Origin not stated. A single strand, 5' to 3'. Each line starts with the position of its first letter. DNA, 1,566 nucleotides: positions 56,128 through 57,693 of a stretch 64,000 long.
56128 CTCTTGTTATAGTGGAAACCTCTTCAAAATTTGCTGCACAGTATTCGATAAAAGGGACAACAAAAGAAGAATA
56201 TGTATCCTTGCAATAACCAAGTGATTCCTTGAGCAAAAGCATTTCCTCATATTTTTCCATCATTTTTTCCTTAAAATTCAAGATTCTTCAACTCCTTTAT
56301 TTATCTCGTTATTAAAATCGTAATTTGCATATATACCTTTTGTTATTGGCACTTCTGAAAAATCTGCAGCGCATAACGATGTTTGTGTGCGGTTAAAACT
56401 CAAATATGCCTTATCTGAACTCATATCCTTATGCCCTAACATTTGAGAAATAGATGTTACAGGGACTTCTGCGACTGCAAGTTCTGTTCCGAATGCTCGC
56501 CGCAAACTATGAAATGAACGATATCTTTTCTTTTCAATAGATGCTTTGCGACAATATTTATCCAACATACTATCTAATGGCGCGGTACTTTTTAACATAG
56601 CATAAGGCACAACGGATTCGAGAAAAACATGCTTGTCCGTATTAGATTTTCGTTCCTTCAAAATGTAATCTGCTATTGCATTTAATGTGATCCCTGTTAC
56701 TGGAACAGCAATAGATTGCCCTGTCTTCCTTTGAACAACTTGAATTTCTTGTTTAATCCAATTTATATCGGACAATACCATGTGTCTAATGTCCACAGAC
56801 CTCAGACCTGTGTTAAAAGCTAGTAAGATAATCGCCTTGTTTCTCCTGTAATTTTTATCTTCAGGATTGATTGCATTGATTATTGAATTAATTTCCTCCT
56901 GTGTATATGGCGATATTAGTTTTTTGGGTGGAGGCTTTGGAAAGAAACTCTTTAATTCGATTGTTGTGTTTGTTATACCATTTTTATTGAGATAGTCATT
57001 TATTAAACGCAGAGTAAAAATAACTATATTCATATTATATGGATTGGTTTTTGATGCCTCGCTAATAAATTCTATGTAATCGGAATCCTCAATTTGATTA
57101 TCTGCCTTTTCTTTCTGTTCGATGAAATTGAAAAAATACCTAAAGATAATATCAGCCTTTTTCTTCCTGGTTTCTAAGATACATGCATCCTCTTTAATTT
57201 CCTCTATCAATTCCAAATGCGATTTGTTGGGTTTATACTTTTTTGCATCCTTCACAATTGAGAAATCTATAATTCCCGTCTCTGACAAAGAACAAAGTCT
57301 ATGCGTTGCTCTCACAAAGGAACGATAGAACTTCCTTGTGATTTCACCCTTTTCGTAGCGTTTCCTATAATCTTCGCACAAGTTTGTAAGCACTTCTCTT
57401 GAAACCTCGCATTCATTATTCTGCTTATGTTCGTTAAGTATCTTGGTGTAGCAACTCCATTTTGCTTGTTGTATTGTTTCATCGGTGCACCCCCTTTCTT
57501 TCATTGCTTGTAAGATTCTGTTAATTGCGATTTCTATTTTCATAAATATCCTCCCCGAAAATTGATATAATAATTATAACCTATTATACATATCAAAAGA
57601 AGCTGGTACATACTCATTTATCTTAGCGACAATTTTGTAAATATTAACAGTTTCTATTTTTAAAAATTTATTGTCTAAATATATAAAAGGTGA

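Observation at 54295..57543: Recombinase-in-trio module: three mutually divergent, translationally coupled tyrosine recombinases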

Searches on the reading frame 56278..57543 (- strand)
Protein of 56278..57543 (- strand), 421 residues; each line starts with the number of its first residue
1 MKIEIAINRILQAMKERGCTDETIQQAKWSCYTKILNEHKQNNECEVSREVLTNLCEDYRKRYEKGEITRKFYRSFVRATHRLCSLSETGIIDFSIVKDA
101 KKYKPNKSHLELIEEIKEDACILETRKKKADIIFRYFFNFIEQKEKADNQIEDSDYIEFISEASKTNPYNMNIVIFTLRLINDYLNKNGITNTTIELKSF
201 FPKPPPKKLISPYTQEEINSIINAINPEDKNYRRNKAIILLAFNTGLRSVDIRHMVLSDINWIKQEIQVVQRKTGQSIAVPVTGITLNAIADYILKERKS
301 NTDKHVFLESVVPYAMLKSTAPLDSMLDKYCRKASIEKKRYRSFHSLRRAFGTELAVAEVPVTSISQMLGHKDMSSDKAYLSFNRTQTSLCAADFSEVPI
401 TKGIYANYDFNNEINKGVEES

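Call 3: search_protein_families(library=pfam, proteins=[window:56278-57543:-], max_evalue=0.01)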
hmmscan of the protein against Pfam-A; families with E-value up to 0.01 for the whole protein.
window:56278-57543:- (421 aa): 1 family
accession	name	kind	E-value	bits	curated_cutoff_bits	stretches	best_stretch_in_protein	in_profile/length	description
PF00589.27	Phage_integrase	-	1.1e-25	90.9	27.1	1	214-382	4-167/172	Phage integrase family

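Call 4: search_protein_families(library=ncbifam, proteins=[window:56278-57543:-], max_evalue=0.01)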
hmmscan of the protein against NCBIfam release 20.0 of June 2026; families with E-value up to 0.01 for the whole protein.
window:56278-57543:- (421 aa): 11 families
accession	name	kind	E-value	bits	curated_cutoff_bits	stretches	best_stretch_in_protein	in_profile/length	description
NF040815.2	recomb_XerA_Arch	equivalog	1.3e-25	90.5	220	1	135-386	25-257/263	site-specific tyrosine recombinase/integron integrase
TIGR02225.1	recomb_XerD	equivalog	2.8e-20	72.8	329.6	1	137-386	28-277/290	site-specific tyrosine recombinase XerD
NF001399.0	PRK00283.1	subfamily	5.1e-17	62.1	279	1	138-382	38-282/300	tyrosine recombinase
TIGR02224.1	recomb_XerC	equivalog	6.2e-16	58.6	335.15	1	137-384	28-278/295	tyrosine recombinase XerC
NF003462.0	PRK05084.1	equivalog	6.4e-16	58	267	1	229-387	191-348/360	tyrosine recombinase XerS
NF002331.0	PRK01287.1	subfamily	2.8e-11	43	371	1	213-380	142-309/365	site-specific tyrosine recombinase XerC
NF007370.0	PRK09870.1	subfamily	7.4e-09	35.5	221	1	213-380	13-176/200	tyrosine-type DNA invertase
TIGR02249.1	integrase_gron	subfamily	8.6e-09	35.2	265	1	136-293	25-176/315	integron integrase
NF040693.1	recomb_GmtY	equivalog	4.3e-05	22.9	340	0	337-387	386-436/441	gamma-mobile-trio recombinase GmtY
NF041502.1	integrase_1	equivalog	8.4e-05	21.5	350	0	130-265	52-196/484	site-specific integrase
NF007371.0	PRK09871.1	subfamily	0.0001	21.9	222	1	214-384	8-175/198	tyrosine-type DNA invertase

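Call 14: find_encoding_contigs(protein=window:56278-57543:-, flank=10000, max_places=10)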
Protein window:56278-57543:- (421 aa): no gene with exactly this product is on record in the collection.

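Call 15: search_dna_similar(query=window:56278-57543:-, collection=plasmids, mode=protein, max_rows=40, rows=spread)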
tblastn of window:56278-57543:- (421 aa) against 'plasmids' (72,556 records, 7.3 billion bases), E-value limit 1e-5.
Records with a match: 377; places in all: 513; records where one place covers at least 80% of the query: 5.
Best place of each record, by identity: <60% 377.
By first word of the organism name: Sinorhizobium 62; Rhizobium 51; Sphingobium 29; Phaeobacter 24; Agrobacterium 22; Bradyrhizobium 20; Paraburkholderia 11; Mesorhizobium 11; Rhodococcus 10; Clostridium 10; and 60 more.
By predicted mobility (MOB-suite, as given by PLSDB): conjugative 215; non-mobilizable 116; mobilizable 46.
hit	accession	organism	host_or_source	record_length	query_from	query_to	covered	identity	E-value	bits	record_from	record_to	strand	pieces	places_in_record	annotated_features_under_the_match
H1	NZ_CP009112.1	Rhodococcus opacus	soil sample, Enrichment culture with ...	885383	10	402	93%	22.6%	6e-31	133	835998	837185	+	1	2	tyrosine-type recombinase/integrase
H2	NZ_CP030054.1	Bradyrhizobium guangzhouense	Arachis hypogaea,Microbe,nodule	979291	52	380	78%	22.4%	1e-9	68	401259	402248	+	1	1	tyrosine-type recombinase/integrase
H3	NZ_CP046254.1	Sphingobium sp. CAP-1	cell culture,activated sludge of ...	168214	126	380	61%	25.3%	7e-6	56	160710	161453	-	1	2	tyrosine-type recombinase/integrase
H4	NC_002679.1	Mesorhizobium japonicum MAFF 303099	-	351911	137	381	58%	24.8%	1e-10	71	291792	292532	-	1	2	tyrosine-type recombinase/integrase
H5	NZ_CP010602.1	Phaeobacter inhibens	cell culture,clam larvae aquaculture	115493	134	384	60%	24.2%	2e-8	64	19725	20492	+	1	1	tyrosine-type recombinase/integrase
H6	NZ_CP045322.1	Roseivivax sp. THAF197b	pure culture,Surface of a polyethylene ...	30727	134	372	57%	24.9%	3e-7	61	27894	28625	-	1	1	tyrosine-type recombinase/integrase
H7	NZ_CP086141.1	Clostridium estertheticum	bovine,single colony,feces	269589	213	408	47%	29.4%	4e-17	92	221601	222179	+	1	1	tyrosine-type recombinase/integrase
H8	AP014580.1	Burkholderia sp. RPE67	Riptortus pedestris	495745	149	380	55%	24.3%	2e-13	80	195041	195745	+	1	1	putative membrane protein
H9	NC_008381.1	Rhizobium johnstonii 3841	-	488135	149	384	56%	23.2%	4e-6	57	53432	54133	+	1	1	tyrosine-type recombinase/integrase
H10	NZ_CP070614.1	Rhodococcus pseudokoreensis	cell culture,rhizosphere of apple ...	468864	213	394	43%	29.3%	4e-18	95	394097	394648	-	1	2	site-specific integrase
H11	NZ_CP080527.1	Mesorhizobium sp. AR07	Oxytropis sp.,Cell culture,root nodule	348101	163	380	52%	24.2%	6e-12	76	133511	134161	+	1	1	site-specific integrase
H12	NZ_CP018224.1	Tardibacter chloracetimidivorans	whole organism,soil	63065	150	380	55%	22.6%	8e-6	56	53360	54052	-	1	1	tyrosine-type recombinase/integrase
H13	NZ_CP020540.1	Sphingobium herbicidovorans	cell culture,soil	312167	215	402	45%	27.4%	1e-10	71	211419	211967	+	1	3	site-specific integrase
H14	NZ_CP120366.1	Sinorhizobium kummerowiae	Kummerowia stipulacea,Pure culture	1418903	216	396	43%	28.2%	3e-17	92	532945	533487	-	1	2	none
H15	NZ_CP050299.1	Mesorhizobium huakuii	Oxytropis kamtschatica,cell ...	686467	149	380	55%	21.7%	2e-8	64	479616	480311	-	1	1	site-specific integrase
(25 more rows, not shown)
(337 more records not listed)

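Call 16: get_annotated_region(hit=H1, flank=4000)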
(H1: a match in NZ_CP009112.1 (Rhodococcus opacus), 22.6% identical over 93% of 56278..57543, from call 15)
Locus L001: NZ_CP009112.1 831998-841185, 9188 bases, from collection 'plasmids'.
description: Rhodococcus opacus strain 1CP plasmid pR1CP1, complete sequence
organism: Rhodococcus opacus (NCBI taxid 37919)
taxonomy: Bacteria; Actinomycetota; Actinomycetes; Mycobacteriales; Nocardiaceae; Rhodococcus; Rhodococcus opacus
host: -; source: soil sample, Enrichment culture with 4-chlorophenol and 2,4-dichlorophenol; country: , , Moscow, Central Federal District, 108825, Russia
typing (MOB-suite, as given by PLSDB): mobilizable; relaxase MOBP
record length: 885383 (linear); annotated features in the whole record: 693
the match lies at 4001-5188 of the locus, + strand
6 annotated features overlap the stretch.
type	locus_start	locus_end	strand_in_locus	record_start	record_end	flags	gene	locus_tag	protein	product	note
CDS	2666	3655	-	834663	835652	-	-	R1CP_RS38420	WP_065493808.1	tyrosine-type recombinase/integrase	GO:0015074 - DNA integration [Evidence IEA]; GO:0006310 - DNA recombination [Evidence IEA]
CDS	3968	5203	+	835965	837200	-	-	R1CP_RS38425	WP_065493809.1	tyrosine-type recombinase/integrase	GO:0015074 - DNA integration [Evidence IEA]; GO:0006310 - DNA recombination [Evidence IEA]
CDS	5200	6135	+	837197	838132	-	-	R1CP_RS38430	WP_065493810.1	tyrosine-type recombinase/integrase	GO:0015074 - DNA integration [Evidence IEA]; GO:0006310 - DNA recombination [Evidence IEA]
CDS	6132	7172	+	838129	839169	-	-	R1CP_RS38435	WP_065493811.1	tyrosine-type recombinase/integrase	GO:0015074 - DNA integration [Evidence IEA]; GO:0006310 - DNA recombination [Evidence IEA]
CDS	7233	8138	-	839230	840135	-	-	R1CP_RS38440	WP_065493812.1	tyrosine-type recombinase/integrase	GO:0015074 - DNA integration [Evidence IEA]; GO:0006310 - DNA recombination [Evidence IEA]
CDS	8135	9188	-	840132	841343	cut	-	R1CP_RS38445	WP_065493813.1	tyrosine-type recombinase/integrase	GO:0015074 - DNA integration [Evidence IEA]; GO:0006310 - DNA recombination [Evidence IEA]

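Call 17: get_annotated_region(hit=H7, flank=4000)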
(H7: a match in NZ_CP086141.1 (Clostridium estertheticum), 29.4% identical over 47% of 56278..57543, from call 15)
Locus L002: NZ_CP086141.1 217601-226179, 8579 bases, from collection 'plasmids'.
description: Clostridium estertheticum strain CF016 plasmid pCF016-270, complete sequence
organism: Clostridium estertheticum (NCBI taxid 238834)
taxonomy: Bacteria; Bacillota; Clostridia; Eubacteriales; Clostridiaceae; Clostridium; Clostridium estertheticum
host: -; source: bovine,single colony,feces; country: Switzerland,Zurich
typing (MOB-suite, as given by PLSDB): non-mobilizable
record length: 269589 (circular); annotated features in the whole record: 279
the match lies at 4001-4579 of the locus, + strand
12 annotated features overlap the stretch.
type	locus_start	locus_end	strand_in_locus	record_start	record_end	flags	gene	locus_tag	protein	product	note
CDS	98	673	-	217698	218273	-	-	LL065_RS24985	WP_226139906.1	hypothetical protein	-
CDS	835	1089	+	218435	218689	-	-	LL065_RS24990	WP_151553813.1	type II toxin-antitoxin system Phd/YefM family antitoxin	-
CDS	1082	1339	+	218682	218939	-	-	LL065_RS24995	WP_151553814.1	Txe/YoeB family addiction module toxin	GO:0008219 - cell death [Evidence IEA]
CDS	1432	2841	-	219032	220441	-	ltrA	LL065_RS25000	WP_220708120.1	group II intron reverse transcriptase/maturase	GO:0000373 - Group II intron splicing [Evidence IEA]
CDS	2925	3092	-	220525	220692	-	-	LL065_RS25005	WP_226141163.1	hypothetical protein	-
CDS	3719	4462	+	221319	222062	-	-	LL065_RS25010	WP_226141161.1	tyrosine-type recombinase/integrase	GO:0015074 - DNA integration [Evidence IEA]; GO:0006310 - DNA recombination [Evidence IEA]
CDS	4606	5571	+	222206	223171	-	-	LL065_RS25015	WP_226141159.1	tyrosine-type recombinase/integrase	GO:0015074 - DNA integration [Evidence IEA]; GO:0006310 - DNA recombination [Evidence IEA]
CDS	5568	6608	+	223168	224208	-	-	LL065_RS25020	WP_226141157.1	tyrosine-type recombinase/integrase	GO:0015074 - DNA integration [Evidence IEA]; GO:0006310 - DNA recombination [Evidence IEA]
CDS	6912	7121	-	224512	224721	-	-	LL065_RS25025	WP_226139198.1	hypothetical protein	-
CDS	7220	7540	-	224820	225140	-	-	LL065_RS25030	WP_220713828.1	DUF3784 domain-containing protein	-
CDS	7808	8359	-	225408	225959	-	-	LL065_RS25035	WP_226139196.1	GNAT family N-acetyltransferase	-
CDS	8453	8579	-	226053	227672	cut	-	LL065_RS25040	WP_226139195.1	polysaccharide biosynthesis protein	GO:0009252 - peptidoglycan biosynthetic process [Evidence IEA]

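Call 18: get_annotated_region(hit=H4, flank=4000)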
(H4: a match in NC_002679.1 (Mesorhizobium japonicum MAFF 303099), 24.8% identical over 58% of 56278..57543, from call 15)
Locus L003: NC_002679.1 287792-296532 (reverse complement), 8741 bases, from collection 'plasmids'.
description: Mesorhizobium japonicum MAFF 303099 plasmid pMLa, complete sequence
organism: Mesorhizobium japonicum MAFF 303099 (NCBI taxid 266835)
taxonomy: Bacteria; Pseudomonadota; Alphaproteobacteria; Hyphomicrobiales; Phyllobacteriaceae; Mesorhizobium; Mesorhizobium japonicum; Mesorhizobium japonicum MAFF 303099
host: -; source: -; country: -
typing (MOB-suite, as given by PLSDB): conjugative; relaxase MOBP,MOBP; mating-pair formation MPF_T
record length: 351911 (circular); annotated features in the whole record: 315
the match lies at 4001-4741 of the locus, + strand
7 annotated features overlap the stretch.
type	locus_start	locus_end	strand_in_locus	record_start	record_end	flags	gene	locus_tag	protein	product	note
CDS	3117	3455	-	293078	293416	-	-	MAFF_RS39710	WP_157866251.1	hypothetical protein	-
CDS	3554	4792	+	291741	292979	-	-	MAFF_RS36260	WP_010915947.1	tyrosine-type recombinase/integrase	GO:0015074 - DNA integration [Evidence IEA]; GO:0006310 - DNA recombination [Evidence IEA]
CDS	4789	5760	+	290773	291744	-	-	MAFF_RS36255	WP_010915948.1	tyrosine-type recombinase/integrase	GO:0015074 - DNA integration [Evidence IEA]; GO:0006310 - DNA recombination [Evidence IEA]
CDS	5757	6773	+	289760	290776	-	-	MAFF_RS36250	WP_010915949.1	site-specific integrase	GO:0015074 - DNA integration [Evidence IEA]; GO:0006310 - DNA recombination [Evidence IEA]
CDS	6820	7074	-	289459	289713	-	-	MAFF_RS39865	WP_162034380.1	hypothetical protein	-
CDS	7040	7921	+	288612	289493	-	-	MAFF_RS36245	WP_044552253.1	site-specific integrase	-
CDS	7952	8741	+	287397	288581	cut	-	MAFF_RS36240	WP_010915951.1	IS91 family transposase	-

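Call 24: find_homologous_proteins(query=window:56278-57543:-, max_evalue=1e-10)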
Query window:56278-57543:- (421 aa): 223 proteins with E <= 1e-10 among 3609 candidates; the best 120 are listed.
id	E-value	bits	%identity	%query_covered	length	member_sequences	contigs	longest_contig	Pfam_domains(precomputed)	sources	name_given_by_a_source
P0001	2.3e-255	864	92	100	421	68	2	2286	PF00589.28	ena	-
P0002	1.7e-249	845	91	99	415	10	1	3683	PF00589.28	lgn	-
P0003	1.8e-195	667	92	77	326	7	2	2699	PF00589.28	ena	-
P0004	3.3e-159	548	63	96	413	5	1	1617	PF00589.28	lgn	-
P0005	2.7e-140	486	56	97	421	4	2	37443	PF00589.28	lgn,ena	-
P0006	2.6e-139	482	53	99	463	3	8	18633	PF00589.28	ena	-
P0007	1.0e-138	480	52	100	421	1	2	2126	PF00589.28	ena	-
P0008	1.6e-138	480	52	100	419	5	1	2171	PF00589.28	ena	-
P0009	2.9e-138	479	55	97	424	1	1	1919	PF00589.28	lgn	-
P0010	6.5e-138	478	51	100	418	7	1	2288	PF00589.28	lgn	-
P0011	1.1e-137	477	54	100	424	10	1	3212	PF00589.28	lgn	-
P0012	1.7e-137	477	56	97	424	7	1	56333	PF00589.28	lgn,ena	-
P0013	2.8e-137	476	52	100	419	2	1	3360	PF00589.28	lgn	-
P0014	2.9e-137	476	51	100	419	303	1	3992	PF00589.28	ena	-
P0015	2.9e-137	476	54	96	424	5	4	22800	PF00589.28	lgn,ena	-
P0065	1.5e-129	450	53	97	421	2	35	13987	PF00589.28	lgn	-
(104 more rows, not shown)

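Call 25: find_encoding_contigs(protein=P0002, flank=10000, max_places=6)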
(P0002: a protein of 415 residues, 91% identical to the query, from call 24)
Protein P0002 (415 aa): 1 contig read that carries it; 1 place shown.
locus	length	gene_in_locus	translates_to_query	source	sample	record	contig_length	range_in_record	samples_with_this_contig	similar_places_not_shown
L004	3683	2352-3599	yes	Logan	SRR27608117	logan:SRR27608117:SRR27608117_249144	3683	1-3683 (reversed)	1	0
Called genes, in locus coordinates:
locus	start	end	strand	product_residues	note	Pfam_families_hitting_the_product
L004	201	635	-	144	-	-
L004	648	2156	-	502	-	PF00817:IMS, PF11799:IMS_C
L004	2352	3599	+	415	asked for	PF00589:Phage_integrase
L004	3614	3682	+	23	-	?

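Call 26: find_encoding_contigs(protein=P0065, flank=6000, max_places=10)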
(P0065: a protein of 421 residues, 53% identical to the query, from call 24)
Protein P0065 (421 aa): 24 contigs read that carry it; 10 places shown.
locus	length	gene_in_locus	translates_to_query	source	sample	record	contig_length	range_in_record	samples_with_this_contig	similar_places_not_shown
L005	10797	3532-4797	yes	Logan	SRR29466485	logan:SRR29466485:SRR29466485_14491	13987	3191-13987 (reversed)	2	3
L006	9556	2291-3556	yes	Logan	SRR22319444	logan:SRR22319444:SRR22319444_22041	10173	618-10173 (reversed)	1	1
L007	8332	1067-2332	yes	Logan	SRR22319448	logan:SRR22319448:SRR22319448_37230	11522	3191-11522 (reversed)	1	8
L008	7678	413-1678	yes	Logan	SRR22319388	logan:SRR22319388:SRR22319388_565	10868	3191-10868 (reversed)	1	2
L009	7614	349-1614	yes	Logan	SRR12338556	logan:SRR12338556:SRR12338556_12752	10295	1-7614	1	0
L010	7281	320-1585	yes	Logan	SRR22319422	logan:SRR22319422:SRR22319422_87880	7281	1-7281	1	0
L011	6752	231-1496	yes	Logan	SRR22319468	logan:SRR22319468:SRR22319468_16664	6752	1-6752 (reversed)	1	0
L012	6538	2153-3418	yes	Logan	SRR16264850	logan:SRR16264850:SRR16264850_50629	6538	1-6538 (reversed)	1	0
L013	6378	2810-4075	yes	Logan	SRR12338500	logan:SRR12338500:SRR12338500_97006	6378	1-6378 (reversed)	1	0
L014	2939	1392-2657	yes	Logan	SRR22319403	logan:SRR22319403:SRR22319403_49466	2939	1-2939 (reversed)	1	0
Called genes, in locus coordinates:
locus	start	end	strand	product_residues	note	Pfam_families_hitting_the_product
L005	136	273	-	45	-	PF20069:DUF6465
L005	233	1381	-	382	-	PF14199:DUF4317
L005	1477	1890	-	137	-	-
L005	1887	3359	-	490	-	PF00817:IMS, PF11799:IMS_C (weak)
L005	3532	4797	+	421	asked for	PF00589:Phage_integrase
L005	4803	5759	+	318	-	PF00589:Phage_integrase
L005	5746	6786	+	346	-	PF02899:Phage_int_SAM_1, PF00589:Phage_integrase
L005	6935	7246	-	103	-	PF01527:HTH_Tnp_1 (weak)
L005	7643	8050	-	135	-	PF06013:WXG100 (weak)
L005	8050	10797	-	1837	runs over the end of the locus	PF13401:AAA_22 (faint), PF01580:FtsK_SpoIIIE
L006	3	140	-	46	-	?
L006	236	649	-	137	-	-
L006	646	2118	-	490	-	PF00817:IMS, PF11799:IMS_C (weak)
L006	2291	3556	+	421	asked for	PF00589:Phage_integrase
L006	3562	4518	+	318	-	PF00589:Phage_integrase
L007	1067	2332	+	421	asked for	PF00589:Phage_integrase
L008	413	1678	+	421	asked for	PF00589:Phage_integrase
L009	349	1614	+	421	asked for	PF00589:Phage_integrase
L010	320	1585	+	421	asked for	PF00589:Phage_integrase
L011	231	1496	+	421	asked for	PF00589:Phage_integrase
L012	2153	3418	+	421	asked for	PF00589:Phage_integrase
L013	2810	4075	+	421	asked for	PF00589:Phage_integrase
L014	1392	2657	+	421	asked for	PF00589:Phage_integrase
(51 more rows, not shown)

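Call 31: find_related_loci(query=A1, collection=genome_contigs, flank=6000)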
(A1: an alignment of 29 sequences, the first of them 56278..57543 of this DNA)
Query A1 (421 aa) in genome_contigs; peptide patterns used: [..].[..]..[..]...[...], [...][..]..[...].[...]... (x = any residue, [..] = any of these).
101 stretches matched a pattern; 72 encode a relative of the query (tblastn E <= 1e-3); 72 distinct loci.
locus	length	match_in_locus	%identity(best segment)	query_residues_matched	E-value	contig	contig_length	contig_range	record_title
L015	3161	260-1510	51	1-421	5e-153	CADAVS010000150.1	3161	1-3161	MAG: uncultured Ruminococcus sp. isolate RUG13671 genome assembly, contig: RUG13671_asm_150, whole genome shotgun sequen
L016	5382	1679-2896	53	1-406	2e-147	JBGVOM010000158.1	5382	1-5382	MAG: Lachnospiraceae bacterium isolate fecal_MAG_210 fecal_MAG_210_contig_0158, whole genome shotgun sequence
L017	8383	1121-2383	52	2-420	1e-145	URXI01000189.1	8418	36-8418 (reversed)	uncultured Eubacterium sp. isolate UMGS1437 genome assembly, contig: NODE_1406_length_8418_cov_2.006935, whole genome sh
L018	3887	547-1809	52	2-420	2e-149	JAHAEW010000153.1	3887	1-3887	MAG: Clostridiales bacterium isolate L3_058_000G1_dasL3_058_000G1_concoct_79_sub L3_058_000G1_scaffold_17282, whole geno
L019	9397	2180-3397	56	2-407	2e-144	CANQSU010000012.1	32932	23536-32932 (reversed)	MAG: uncultured Oscillospiraceae bacterium isolate Lapin-026__bin114 genome assembly, contig: Lapin-026__NODE_1420_lengt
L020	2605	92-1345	51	1-421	2e-152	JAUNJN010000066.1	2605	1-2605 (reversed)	MAG: Eubacteriales bacterium isolate S2A_St_35 NODE_12702_length_2605_cov_75.126275, whole genome shotgun sequence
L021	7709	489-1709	52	2-408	7e-142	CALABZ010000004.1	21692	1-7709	MAG TPA_asm: uncultured Lentisphaeria bacterium isolate SRR1561996_bin.66_CONCOCT_v1.1_MAG genome assembly, contig: ERZ7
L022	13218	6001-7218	49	1-406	5e-137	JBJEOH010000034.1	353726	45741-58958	MAG: Acutalibacteraceae bacterium isolate LOHA17_bin.010 NODE_2_length_353726_cov_63.545171, whole genome shotgun sequen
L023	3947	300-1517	49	1-406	3e-139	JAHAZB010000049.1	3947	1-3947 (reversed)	MAG: Eubacteriales bacterium isolate MB2.42 k127_311148, whole genome shotgun sequence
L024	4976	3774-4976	50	1-401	1e-135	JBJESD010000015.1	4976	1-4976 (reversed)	MAG: Oscillospiraceae bacterium isolate LOHA21_bin.003 NODE_11459_length_4976_cov_5.791709, whole genome shotgun sequenc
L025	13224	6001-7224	47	1-407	8e-125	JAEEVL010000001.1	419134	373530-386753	MAG: Ruminococcus sp. isolate Tb.RUG.452 NODE_9_length_419134_cov_2.083046, whole genome shotgun sequence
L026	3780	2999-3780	95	54-314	2e-122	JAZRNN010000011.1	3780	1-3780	MAG: Clostridia bacterium isolate T1900045408_YK20190098.MAGScoT_cleanbin_000003 SGB_7000_k141_638464, whole genome shot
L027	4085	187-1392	39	6-407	2e-94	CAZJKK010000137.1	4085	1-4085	MAG TPA_asm: uncultured Clostridia bacterium isolate SRP263991_co7_562 genome assembly, contig: NODE_52772_length_4085_c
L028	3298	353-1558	39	6-407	1e-94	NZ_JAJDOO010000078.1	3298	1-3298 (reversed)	Desulfosporosinus sp. SRJS8 NODE_84_length_3298_cov_52.529448, whole genome shotgun sequence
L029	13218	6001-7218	39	2-407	8e-90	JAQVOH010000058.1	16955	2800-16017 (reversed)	MAG: Desulfotomaculaceae bacterium isolate STF1_176 NODE_8865_length_16955_cov_12.468386_Sandtown_F1, whole genome shotg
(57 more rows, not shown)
